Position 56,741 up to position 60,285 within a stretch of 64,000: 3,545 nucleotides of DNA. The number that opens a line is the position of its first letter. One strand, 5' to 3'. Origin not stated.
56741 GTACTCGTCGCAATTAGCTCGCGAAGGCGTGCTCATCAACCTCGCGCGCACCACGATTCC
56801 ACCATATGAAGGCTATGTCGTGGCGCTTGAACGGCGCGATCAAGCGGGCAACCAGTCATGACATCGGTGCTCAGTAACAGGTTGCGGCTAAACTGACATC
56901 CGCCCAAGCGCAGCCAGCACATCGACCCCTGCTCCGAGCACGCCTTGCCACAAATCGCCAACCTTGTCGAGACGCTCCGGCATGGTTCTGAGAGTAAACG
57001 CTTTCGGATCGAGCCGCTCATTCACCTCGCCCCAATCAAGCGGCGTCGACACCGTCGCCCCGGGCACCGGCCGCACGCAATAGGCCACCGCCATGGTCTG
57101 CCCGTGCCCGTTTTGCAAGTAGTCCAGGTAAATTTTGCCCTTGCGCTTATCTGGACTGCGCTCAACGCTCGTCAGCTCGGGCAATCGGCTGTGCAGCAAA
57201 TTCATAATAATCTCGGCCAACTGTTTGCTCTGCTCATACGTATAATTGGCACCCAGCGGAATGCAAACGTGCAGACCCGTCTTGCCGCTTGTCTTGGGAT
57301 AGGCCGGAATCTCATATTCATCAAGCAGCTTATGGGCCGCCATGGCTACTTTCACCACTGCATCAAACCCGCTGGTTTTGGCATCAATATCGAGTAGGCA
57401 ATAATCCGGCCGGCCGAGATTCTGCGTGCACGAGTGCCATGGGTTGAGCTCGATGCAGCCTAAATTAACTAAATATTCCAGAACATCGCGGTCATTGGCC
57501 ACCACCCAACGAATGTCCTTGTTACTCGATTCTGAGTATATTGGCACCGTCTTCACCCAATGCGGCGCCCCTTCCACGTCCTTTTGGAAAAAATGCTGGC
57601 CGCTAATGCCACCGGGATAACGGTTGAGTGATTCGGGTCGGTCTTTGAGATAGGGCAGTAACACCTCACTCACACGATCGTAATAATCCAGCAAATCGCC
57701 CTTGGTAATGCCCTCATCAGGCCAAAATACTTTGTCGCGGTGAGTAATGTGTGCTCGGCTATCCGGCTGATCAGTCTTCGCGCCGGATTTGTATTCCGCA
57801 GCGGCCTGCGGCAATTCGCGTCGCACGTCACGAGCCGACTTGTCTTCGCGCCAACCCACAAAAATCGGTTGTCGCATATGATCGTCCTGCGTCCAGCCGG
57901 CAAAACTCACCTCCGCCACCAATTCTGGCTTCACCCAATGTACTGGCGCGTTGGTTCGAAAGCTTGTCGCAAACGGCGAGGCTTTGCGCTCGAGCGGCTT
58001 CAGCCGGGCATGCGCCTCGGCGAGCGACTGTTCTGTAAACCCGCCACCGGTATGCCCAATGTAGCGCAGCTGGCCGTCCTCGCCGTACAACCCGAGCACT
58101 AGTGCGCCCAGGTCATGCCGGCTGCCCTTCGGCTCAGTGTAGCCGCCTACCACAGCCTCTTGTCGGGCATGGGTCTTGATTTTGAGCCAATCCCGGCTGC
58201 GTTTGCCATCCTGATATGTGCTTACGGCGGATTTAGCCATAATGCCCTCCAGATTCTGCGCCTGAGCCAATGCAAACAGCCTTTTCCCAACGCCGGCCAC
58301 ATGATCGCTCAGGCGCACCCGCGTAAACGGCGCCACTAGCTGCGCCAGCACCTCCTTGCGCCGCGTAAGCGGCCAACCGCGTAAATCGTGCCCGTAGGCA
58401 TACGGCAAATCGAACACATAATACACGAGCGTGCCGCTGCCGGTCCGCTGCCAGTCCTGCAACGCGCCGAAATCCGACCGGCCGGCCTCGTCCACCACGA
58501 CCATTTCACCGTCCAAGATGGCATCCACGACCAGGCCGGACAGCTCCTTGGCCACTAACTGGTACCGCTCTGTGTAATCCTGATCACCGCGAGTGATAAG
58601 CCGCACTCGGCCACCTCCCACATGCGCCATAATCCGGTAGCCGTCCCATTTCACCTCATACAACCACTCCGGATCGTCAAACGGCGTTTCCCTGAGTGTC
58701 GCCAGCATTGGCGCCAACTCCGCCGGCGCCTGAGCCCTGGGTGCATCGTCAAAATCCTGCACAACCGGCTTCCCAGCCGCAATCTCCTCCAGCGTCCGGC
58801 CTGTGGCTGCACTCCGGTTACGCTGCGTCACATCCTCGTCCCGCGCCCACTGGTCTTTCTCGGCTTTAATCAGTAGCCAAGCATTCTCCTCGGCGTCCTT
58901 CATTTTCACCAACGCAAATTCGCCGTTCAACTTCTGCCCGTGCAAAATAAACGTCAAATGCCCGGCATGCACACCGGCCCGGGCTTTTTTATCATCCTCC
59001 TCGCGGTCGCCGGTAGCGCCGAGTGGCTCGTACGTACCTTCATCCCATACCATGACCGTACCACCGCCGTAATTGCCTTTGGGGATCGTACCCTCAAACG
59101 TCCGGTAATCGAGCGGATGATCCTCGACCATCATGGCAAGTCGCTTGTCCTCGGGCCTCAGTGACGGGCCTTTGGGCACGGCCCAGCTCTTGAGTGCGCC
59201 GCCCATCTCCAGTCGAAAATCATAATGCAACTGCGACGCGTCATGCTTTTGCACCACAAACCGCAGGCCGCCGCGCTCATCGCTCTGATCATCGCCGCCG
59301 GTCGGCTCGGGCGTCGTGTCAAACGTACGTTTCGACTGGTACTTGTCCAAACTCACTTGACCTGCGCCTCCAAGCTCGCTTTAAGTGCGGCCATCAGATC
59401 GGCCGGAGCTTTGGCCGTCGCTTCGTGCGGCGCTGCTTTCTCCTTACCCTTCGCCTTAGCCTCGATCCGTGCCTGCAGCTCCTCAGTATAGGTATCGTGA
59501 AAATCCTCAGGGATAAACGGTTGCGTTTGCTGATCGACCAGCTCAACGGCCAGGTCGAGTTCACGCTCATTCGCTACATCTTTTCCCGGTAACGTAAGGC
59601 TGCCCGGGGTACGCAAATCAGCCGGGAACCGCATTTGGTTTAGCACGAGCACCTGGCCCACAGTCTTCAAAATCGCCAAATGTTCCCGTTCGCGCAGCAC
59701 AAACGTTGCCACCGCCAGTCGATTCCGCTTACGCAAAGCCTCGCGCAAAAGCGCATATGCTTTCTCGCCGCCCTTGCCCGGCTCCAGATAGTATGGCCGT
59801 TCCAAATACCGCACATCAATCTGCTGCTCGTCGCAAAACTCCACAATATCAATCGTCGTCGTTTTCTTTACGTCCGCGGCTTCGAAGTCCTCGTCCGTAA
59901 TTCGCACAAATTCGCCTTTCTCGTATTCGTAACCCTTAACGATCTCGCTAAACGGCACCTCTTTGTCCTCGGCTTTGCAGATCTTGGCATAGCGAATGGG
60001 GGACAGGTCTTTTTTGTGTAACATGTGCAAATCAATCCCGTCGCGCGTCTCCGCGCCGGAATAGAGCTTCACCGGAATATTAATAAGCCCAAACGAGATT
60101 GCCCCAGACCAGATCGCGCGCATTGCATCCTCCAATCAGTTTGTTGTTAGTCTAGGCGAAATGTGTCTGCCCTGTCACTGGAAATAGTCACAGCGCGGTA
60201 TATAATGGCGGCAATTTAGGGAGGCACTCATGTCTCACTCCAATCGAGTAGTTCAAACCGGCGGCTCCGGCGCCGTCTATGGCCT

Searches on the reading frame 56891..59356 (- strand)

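Call 29: search_protein_families(library=pfam, proteins=[window:56891-59356:-], max_evalue=0.001)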
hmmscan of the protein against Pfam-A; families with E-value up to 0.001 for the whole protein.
window:56891-59356:- (822 aa): 5 families
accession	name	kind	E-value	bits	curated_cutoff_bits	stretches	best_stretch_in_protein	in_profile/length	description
PF21686.3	LigD_Prim-Pol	-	1.6e-81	274.1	27.4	1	551-803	1-254/254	LigD, primase-polymerase domain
PF13298.12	LigD_N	-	8.7e-44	148.5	31.1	1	36-151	1-107/107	DNA Ligase D 3'-phosphoesterase domain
PF01068.26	DNA_ligase_A_M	-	1.6e-29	103.5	26.2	1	226-394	17-204/204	ATP dependent DNA ligase domain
PF04679.21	DNA_ligase_A_C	-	4.4e-29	101.2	27.5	1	413-506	2-94/94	ATP dependent DNA ligase C terminal region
PF01896.25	DNA_primase_S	-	0.00038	21.3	26.8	0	666-775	23-163/163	DNA primase small subunit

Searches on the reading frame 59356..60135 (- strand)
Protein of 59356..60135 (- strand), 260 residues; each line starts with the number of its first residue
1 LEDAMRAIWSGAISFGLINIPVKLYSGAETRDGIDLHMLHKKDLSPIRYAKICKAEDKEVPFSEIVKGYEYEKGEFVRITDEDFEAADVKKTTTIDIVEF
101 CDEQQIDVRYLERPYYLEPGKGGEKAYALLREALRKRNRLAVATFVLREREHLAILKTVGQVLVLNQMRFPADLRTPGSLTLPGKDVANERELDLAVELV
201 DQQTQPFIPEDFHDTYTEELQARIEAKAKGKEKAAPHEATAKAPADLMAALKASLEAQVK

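Call 29: search_protein_families(library=pfam, proteins=[window:59356-60135:-], max_evalue=0.001)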
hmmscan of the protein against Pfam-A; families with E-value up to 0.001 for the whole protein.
window:59356-60135:- (260 aa): 1 family
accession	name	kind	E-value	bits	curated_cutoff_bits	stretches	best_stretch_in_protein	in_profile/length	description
PF02735.22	Ku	-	2.6e-48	164.9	25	1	14-194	1-189/190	Ku70/Ku80 beta-barrel domain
